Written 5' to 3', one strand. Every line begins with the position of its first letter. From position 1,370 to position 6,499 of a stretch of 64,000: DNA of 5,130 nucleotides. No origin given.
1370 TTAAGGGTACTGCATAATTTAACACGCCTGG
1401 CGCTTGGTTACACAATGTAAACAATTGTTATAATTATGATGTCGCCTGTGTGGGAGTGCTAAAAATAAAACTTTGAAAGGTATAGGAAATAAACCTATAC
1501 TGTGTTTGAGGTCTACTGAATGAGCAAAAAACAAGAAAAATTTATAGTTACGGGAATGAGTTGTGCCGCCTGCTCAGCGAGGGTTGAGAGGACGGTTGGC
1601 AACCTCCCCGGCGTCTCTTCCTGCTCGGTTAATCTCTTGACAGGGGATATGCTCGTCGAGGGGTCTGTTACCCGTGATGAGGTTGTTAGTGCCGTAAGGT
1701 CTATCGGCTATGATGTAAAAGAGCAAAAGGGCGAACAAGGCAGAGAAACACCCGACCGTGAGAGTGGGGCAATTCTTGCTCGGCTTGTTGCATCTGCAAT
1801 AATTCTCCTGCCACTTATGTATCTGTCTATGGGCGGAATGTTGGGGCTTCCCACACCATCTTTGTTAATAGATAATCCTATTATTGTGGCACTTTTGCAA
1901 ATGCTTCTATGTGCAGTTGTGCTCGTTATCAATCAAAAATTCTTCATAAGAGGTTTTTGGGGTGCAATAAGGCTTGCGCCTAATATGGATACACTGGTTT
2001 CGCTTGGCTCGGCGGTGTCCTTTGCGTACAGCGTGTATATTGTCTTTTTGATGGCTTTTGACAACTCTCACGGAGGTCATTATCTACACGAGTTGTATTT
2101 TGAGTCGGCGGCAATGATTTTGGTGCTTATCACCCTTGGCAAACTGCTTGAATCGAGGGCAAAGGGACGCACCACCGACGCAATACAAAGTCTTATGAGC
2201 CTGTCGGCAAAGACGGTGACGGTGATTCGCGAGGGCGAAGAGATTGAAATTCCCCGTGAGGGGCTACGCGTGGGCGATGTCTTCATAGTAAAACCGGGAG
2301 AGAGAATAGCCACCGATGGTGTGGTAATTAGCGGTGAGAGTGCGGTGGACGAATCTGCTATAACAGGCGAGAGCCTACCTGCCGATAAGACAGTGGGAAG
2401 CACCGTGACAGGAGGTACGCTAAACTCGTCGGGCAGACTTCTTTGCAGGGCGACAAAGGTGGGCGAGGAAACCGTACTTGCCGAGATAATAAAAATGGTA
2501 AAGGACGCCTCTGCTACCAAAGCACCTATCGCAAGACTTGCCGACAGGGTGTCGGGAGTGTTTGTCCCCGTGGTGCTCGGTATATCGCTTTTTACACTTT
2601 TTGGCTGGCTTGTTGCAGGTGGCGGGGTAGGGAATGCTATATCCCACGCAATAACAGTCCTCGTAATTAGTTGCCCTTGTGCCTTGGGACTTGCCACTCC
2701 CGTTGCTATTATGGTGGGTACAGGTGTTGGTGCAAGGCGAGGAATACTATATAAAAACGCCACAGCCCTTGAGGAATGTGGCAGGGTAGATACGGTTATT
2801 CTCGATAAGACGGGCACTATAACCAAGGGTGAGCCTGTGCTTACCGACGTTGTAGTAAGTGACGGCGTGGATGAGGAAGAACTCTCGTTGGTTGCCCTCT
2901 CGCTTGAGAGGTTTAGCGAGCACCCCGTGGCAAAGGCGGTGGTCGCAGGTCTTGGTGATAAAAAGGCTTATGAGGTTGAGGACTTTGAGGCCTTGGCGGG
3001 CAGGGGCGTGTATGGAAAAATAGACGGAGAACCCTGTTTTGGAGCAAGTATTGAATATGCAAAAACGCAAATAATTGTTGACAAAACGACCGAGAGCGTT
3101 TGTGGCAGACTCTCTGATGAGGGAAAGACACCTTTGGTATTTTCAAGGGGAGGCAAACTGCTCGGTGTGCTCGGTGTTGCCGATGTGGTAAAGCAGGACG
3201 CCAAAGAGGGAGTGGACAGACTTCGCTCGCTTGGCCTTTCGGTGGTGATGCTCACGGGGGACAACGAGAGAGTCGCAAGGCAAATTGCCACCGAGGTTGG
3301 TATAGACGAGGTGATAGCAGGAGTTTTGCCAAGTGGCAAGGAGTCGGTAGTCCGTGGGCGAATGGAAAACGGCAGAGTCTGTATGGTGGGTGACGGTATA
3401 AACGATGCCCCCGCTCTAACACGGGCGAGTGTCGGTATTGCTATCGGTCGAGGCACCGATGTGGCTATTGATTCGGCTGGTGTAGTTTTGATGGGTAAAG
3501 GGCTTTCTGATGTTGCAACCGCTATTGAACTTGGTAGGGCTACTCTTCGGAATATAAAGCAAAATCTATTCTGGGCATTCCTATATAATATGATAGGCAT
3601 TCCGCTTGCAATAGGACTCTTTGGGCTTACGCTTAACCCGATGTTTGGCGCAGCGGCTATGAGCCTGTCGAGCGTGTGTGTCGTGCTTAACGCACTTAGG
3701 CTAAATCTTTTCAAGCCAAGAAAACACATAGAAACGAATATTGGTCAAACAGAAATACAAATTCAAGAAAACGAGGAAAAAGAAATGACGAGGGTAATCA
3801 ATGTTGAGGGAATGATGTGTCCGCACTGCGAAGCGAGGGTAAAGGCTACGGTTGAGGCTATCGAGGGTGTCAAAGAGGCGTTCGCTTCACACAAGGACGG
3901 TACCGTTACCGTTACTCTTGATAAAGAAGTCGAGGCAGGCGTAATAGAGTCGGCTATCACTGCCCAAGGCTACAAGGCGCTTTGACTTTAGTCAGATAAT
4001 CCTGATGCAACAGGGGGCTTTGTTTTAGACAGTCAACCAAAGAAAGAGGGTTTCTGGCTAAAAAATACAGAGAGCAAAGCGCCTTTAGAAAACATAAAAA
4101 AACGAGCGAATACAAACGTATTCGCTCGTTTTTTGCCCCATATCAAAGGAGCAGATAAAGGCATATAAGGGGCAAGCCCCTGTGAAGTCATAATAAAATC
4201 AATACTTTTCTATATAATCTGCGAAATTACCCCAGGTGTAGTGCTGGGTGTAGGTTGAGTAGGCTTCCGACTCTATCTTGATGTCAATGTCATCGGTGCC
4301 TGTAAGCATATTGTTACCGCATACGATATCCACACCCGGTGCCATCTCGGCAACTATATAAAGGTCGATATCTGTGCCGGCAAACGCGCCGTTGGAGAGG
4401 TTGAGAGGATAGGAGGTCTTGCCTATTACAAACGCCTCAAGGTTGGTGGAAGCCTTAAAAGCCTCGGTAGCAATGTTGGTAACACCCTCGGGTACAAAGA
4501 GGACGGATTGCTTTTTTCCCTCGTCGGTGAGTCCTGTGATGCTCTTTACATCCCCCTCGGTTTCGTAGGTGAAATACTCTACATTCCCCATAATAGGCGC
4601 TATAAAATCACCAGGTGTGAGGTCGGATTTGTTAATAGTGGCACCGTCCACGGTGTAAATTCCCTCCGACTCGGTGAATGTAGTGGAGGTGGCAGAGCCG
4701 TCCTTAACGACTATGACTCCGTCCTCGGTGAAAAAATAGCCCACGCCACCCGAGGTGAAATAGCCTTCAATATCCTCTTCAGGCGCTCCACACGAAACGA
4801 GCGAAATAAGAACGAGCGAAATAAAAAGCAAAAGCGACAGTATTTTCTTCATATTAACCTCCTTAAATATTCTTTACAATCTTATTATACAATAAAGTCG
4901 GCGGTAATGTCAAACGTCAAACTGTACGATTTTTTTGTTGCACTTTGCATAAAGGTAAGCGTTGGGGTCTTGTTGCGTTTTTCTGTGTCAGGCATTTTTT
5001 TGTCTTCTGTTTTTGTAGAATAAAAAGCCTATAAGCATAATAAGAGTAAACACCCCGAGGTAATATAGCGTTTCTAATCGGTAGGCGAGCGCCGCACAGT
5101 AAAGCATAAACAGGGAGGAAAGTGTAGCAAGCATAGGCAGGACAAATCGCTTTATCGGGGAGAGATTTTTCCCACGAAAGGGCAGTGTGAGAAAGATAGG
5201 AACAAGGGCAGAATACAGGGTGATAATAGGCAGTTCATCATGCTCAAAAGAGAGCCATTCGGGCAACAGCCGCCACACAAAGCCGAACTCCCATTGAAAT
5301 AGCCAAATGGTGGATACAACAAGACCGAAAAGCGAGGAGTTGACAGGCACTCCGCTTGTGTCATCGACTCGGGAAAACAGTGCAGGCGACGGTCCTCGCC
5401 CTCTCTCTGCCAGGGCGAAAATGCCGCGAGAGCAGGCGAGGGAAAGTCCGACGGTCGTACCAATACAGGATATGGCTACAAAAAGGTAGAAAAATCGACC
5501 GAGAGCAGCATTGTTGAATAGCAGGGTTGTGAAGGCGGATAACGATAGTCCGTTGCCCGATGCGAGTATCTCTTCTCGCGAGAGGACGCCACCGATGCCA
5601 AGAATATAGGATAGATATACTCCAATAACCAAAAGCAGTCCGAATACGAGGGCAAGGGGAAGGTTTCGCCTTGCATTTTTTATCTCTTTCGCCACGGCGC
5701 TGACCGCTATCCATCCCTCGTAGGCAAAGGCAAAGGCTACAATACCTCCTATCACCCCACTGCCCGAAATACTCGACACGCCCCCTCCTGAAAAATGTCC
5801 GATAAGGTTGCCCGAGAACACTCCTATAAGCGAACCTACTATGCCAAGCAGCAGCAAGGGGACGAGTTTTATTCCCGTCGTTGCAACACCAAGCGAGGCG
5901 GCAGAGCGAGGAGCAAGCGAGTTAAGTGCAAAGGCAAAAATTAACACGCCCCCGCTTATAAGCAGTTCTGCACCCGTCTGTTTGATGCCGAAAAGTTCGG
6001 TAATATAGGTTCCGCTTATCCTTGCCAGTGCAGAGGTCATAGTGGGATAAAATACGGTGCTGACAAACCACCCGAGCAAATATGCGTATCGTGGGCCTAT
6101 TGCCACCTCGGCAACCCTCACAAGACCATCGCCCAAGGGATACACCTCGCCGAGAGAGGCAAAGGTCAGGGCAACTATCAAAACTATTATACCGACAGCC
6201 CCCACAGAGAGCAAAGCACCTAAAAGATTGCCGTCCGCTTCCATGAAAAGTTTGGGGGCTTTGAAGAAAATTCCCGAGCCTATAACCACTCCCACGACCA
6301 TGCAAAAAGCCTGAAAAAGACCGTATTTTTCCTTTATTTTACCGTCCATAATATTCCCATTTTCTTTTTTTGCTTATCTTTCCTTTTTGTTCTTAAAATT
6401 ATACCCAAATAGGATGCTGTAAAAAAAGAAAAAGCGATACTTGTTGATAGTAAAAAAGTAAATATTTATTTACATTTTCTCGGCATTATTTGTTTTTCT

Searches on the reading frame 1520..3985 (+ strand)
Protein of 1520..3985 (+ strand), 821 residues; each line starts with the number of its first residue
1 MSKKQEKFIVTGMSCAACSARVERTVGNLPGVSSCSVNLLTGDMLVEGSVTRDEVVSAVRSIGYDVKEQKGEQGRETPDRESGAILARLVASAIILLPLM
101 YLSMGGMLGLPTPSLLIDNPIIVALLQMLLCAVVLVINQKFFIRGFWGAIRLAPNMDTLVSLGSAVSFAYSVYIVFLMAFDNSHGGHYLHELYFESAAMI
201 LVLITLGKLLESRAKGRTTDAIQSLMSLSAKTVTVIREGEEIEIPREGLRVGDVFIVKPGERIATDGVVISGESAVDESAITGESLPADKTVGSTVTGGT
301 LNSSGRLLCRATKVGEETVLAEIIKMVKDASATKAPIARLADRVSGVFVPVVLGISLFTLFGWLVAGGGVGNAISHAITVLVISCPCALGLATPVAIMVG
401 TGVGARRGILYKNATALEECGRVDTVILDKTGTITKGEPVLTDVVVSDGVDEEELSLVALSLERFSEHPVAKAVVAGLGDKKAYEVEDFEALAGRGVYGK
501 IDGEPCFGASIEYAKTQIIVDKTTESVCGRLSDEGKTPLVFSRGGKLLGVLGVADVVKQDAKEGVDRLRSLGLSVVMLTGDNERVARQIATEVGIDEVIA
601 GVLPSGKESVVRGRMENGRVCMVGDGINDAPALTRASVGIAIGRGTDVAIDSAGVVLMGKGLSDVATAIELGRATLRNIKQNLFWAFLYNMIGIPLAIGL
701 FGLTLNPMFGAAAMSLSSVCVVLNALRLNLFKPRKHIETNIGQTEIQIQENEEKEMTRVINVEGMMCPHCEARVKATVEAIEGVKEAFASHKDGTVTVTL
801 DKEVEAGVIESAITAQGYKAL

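Call 83: search_protein_families(library=pfam, proteins=[window:1520-3985:+], max_evalue=0.00001)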
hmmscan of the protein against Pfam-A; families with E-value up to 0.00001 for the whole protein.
window:1520-3985:+ (821 aa): 3 families
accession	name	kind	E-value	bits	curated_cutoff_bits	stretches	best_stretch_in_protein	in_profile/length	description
PF00122.25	E1-E2_ATPase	-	1.7e-56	191.1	28.1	1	228-407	2-181/181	E1-E2 ATPase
PF00702.32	Hydrolase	-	4.3e-29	102.7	26.4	1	423-636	1-190/191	haloacid dehalogenase-like hydrolase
PF00403.32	HMA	-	7.1e-26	90.8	24.8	2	8-65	2-62/62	Heavy-metal-associated domain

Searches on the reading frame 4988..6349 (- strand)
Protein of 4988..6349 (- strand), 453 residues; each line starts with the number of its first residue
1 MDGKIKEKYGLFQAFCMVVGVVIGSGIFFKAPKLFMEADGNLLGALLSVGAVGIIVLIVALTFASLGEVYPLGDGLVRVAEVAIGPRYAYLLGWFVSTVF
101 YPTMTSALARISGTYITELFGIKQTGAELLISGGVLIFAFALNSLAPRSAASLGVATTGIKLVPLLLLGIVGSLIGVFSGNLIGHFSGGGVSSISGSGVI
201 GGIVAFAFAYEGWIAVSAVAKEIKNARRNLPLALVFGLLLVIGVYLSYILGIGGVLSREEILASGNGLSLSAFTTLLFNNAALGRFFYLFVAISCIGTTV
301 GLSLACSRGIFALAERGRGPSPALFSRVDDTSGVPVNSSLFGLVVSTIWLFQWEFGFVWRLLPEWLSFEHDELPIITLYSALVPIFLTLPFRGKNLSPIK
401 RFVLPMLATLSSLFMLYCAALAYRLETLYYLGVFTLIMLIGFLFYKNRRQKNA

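Call 83: search_protein_families(library=pfam, proteins=[window:4988-6349:-], max_evalue=0.00001)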
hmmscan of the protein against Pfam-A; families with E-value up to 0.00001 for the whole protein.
window:4988-6349:- (453 aa): 2 families
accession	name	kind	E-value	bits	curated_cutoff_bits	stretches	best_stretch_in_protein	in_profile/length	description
PF13520.12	AA_permease_2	-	9.2e-39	134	27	1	10-422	2-407/427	Amino acid permease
PF00324.27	AA_permease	-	1.1e-19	71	24.6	1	16-352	4-347/470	Amino acid permease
